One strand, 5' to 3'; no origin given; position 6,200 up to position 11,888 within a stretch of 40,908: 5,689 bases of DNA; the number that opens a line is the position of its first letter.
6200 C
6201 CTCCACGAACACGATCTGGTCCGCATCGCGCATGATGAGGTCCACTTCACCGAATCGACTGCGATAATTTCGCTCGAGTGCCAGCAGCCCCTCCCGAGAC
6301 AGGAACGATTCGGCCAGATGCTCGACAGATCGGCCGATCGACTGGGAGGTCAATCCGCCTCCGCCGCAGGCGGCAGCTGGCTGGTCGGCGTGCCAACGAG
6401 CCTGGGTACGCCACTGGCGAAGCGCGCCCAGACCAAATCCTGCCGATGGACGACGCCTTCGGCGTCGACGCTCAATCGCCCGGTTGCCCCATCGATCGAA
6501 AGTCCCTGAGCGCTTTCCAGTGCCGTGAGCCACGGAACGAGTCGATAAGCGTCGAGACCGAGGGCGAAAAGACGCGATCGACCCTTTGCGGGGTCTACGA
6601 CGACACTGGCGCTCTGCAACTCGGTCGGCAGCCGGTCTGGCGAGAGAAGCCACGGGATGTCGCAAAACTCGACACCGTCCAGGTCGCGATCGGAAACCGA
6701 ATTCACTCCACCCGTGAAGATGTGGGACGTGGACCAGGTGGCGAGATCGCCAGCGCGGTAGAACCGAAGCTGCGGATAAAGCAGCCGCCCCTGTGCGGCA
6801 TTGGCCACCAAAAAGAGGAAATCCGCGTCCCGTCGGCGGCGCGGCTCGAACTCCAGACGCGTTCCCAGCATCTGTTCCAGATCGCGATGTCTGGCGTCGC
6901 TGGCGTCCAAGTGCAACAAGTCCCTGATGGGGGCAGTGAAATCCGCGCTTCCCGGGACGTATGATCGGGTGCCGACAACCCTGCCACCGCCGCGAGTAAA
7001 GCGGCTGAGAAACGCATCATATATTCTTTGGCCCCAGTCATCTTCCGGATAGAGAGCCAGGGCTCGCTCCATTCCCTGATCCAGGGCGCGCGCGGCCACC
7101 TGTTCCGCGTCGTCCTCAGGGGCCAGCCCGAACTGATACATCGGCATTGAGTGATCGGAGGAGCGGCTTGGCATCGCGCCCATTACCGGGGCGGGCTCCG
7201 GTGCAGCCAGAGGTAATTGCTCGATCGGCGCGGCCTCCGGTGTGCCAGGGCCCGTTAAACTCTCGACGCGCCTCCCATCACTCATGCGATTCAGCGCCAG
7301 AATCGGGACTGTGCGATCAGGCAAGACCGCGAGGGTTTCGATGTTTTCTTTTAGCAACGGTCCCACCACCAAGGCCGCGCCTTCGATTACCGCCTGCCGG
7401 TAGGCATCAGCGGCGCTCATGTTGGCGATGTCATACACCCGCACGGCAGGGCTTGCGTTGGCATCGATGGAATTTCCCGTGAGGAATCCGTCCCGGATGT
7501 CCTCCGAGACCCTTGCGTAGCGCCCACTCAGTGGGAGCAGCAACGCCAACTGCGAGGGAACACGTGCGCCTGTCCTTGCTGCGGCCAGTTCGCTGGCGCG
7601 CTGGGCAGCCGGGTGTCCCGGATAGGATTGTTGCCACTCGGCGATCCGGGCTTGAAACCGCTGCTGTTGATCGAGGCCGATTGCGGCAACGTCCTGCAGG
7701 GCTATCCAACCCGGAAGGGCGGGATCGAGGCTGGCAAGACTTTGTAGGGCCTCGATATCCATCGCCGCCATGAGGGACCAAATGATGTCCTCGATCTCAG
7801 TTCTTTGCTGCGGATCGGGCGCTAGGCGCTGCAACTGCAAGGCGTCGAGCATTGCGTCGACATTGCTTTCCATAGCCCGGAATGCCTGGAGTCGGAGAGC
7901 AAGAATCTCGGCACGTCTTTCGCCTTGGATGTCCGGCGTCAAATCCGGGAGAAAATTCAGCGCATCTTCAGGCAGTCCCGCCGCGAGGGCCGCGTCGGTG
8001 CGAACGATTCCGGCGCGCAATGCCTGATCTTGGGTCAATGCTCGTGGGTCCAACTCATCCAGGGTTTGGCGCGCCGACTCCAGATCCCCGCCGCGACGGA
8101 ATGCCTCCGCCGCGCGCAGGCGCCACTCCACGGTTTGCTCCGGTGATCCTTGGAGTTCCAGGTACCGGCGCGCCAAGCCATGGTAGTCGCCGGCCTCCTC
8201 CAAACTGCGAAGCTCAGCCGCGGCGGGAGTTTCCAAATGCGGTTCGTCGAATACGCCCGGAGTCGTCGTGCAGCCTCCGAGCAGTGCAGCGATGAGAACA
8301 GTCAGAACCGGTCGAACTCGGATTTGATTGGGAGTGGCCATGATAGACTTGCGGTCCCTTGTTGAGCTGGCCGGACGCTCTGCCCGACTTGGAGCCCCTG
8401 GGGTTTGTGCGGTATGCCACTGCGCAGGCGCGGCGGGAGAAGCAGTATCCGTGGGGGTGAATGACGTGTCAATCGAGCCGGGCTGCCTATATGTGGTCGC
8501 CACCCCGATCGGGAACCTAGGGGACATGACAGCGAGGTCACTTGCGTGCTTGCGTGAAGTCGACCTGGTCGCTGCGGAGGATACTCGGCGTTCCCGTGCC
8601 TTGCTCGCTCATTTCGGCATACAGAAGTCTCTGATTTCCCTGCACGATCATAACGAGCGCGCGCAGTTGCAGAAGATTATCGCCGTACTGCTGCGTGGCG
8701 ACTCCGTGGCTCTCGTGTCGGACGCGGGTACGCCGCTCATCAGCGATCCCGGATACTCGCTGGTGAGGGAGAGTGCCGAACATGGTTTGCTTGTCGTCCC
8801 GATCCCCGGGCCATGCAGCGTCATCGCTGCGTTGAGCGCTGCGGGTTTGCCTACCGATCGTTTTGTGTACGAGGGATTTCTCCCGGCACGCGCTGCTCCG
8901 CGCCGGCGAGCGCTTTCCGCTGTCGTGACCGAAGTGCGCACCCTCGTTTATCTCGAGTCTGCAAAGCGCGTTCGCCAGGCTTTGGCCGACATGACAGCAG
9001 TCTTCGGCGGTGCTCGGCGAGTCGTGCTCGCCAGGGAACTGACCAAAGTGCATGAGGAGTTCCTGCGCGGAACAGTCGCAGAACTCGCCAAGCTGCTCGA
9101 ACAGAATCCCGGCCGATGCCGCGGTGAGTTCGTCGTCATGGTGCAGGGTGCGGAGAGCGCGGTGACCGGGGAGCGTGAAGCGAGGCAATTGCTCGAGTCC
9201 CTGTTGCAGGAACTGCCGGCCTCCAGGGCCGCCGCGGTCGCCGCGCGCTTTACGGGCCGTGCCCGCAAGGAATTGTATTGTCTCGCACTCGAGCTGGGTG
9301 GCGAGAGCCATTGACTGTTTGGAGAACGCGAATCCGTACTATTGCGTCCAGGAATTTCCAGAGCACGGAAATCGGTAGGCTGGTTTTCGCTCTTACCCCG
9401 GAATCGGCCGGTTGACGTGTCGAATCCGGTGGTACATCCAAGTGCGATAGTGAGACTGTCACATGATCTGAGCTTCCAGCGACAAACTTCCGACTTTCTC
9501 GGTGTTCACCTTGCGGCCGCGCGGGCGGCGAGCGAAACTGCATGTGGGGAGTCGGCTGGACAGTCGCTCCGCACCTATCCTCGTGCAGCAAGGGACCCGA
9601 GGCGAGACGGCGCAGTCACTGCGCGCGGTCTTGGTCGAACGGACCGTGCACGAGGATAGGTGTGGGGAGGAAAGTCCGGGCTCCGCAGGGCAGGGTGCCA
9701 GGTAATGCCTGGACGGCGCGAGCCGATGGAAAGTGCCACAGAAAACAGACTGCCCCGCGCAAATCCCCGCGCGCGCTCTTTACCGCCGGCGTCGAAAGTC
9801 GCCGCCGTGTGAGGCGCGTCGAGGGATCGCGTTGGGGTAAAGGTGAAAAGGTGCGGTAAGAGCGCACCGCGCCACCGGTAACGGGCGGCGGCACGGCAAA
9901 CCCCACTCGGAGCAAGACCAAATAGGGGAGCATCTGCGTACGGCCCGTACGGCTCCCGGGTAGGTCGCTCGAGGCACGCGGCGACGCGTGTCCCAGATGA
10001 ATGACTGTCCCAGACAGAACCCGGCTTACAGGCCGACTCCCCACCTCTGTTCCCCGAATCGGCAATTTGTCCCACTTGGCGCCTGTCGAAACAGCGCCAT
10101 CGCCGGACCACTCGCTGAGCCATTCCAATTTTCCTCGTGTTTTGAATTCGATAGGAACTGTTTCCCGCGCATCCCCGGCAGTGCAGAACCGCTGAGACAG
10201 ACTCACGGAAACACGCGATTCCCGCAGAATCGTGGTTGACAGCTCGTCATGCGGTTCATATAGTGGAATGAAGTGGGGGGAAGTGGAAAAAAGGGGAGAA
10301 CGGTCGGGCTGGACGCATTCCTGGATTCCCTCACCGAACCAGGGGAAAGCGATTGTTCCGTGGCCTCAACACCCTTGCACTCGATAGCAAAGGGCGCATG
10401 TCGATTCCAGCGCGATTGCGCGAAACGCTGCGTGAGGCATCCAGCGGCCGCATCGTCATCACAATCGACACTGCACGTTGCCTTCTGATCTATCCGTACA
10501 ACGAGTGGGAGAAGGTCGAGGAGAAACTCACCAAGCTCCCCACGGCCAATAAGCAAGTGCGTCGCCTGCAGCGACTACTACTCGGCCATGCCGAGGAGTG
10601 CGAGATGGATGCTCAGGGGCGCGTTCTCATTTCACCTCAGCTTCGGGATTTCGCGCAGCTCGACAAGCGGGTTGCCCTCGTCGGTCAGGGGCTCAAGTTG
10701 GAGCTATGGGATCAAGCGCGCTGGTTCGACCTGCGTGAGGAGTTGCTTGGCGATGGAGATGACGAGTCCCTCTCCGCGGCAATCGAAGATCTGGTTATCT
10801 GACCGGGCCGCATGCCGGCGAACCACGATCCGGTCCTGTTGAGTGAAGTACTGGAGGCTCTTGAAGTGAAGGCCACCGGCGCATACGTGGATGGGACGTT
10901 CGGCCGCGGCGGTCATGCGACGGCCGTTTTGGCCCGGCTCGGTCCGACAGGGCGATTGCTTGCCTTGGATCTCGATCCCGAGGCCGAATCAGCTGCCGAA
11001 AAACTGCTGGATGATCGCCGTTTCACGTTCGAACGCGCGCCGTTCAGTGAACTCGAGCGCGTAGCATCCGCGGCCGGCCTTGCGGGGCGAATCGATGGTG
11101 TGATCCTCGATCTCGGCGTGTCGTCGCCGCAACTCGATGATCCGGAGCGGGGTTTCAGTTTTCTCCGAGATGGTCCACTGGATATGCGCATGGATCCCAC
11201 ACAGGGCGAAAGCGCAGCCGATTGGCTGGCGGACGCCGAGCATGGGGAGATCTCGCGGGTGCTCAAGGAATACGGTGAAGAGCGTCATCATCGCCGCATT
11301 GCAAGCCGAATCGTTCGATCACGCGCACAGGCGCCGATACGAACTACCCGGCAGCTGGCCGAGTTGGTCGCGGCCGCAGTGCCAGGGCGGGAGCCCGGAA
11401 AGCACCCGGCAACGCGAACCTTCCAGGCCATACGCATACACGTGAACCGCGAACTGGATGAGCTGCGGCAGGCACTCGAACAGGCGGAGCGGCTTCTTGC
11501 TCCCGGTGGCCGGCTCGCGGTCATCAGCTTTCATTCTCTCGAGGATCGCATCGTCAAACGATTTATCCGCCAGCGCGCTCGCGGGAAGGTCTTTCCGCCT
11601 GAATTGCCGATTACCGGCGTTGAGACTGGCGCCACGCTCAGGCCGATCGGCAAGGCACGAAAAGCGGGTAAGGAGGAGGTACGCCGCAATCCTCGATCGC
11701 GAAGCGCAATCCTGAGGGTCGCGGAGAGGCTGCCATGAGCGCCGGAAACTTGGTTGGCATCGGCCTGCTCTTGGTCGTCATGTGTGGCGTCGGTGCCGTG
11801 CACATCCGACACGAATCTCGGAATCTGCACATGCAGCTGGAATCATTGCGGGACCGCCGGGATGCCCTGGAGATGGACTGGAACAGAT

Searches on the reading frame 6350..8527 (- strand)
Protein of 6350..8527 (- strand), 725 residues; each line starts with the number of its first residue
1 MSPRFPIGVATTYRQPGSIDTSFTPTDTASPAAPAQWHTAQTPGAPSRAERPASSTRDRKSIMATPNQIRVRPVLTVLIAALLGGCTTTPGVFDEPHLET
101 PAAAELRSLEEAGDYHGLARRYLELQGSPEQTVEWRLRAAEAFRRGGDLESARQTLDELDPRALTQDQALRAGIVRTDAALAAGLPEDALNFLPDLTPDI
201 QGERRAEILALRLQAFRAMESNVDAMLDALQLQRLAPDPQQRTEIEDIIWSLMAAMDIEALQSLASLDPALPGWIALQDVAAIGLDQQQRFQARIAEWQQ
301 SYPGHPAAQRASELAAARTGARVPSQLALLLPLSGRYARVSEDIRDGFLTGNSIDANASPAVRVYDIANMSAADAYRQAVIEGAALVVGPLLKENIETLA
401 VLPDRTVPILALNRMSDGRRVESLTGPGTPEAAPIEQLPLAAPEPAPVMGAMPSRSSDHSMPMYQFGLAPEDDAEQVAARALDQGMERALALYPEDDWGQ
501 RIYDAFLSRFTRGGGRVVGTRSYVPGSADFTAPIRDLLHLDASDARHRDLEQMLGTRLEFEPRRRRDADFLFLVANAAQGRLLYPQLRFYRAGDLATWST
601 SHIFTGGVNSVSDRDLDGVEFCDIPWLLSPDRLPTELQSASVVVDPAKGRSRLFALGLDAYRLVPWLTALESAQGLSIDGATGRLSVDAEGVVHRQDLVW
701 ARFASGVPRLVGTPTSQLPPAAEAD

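Call 92: search_protein_families(library=pfam, proteins=[window:6350-8527:-], max_evalue=0.0001)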
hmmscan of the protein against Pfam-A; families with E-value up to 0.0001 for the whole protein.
window:6350-8527:- (725 aa): 2 families
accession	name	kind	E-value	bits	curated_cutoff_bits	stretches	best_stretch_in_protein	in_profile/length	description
PF04348.19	LppC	-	2.1e-97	327.5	28.8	2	458-706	318-563/563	LppC putative lipoprotein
PF13458.12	Peripla_BP_6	-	6.3e-09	36.4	31.7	1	414-538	63-187/343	Periplasmic binding protein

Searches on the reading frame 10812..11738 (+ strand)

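Call 92: search_protein_families(library=pfam, proteins=[window:10812-11738:+], max_evalue=0.0001)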
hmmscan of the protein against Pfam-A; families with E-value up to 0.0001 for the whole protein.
window:10812-11738:+ (308 aa): 3 families
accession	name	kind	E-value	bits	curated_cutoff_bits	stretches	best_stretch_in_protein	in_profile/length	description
PF01795.25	Methyltransf_5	-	1.9e-106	356.5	27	1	4-306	3-308/309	MraW methylase family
PF08241.18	Methyltransf_11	-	5.9e-05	24.1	21.2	0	210-236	68-94/95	Methyltransferase domain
PF08242.18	Methyltransf_12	-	7.4e-05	23.8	30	0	33-82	7-57/98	Methyltransferase domain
